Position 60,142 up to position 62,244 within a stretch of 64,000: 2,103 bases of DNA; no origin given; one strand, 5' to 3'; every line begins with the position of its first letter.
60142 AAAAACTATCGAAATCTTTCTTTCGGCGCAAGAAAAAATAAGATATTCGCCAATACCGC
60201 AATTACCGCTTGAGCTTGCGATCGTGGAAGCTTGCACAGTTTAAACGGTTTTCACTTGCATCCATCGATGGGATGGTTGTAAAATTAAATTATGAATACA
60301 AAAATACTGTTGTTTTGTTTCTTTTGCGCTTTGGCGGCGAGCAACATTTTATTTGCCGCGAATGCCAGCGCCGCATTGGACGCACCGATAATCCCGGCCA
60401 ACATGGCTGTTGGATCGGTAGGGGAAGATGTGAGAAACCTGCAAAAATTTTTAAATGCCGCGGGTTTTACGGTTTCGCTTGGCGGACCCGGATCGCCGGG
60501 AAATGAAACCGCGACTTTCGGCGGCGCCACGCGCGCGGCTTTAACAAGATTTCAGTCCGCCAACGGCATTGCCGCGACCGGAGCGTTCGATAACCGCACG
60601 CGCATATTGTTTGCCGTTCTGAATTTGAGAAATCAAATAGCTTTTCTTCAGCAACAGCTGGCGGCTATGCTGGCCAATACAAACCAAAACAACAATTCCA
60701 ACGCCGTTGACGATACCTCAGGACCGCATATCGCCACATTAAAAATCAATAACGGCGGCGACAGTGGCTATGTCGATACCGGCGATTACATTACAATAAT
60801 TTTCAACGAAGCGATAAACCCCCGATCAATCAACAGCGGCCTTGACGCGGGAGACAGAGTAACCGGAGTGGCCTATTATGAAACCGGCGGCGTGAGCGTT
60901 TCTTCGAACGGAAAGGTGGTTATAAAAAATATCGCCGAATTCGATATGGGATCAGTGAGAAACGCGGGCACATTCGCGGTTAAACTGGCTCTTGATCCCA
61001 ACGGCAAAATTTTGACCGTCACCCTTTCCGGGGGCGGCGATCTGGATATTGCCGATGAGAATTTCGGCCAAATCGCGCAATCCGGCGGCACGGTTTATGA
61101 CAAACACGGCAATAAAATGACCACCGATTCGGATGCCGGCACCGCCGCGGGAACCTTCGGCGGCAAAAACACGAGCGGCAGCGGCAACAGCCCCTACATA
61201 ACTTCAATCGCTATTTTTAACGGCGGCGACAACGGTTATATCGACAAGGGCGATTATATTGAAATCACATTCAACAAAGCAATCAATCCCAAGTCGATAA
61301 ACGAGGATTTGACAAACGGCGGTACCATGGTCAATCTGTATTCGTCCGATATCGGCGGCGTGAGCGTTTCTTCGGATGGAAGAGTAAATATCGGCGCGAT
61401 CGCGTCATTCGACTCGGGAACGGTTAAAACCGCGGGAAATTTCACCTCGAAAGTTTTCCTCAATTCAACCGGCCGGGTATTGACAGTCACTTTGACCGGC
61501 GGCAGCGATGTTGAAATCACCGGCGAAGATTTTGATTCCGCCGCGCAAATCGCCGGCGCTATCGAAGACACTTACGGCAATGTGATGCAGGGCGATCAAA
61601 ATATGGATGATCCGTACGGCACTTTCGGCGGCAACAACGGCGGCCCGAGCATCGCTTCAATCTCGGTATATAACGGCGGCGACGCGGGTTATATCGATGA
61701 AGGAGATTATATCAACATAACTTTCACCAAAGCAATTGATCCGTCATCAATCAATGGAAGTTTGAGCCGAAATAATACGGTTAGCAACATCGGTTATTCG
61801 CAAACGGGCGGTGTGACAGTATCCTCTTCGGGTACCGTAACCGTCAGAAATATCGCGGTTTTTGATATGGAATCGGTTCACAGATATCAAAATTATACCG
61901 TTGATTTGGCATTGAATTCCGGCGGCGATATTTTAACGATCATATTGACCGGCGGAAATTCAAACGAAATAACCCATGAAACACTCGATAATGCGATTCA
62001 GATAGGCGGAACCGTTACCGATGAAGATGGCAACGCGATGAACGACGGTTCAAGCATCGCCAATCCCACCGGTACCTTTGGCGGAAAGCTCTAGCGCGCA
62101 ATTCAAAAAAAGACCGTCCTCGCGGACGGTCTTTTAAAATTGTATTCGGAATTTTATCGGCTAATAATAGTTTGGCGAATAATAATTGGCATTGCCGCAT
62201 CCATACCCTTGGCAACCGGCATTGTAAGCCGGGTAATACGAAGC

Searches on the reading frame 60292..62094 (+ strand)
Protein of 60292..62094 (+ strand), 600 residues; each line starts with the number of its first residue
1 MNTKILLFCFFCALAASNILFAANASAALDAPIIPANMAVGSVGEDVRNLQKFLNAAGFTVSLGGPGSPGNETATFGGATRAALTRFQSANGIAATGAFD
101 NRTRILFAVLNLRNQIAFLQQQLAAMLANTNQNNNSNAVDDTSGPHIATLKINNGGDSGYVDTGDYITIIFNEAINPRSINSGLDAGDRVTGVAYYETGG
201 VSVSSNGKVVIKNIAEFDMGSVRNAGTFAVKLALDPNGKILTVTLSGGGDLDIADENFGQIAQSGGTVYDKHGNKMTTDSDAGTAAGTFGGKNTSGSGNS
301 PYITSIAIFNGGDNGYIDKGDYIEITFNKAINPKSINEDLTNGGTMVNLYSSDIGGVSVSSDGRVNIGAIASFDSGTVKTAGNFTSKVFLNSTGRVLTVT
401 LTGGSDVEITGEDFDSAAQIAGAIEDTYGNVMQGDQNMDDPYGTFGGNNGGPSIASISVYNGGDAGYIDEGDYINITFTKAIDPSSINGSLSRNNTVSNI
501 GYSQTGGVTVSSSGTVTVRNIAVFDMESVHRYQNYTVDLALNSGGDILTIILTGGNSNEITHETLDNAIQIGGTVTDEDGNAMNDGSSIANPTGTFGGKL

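Call 66: search_protein_families(library=pfam, proteins=[window:60292-62094:+], max_evalue=0.001)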
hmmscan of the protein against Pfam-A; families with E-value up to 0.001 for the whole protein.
window:60292-62094:+ (600 aa): 3 families
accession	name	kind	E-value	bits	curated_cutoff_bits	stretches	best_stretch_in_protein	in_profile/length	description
PF01471.23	PG_binding_1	-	2.2e-13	50.6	23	1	44-104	2-54/57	Putative peptidoglycan binding domain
PF13205.12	Big_5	-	1.1e-07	32.9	23.6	0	452-538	5-82/105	Bacterial Ig-like domain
PF03725.20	RNase_PH_C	-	7.5e-05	23.1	20.8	0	536-572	30-64/67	3' exoribonuclease family, domain 2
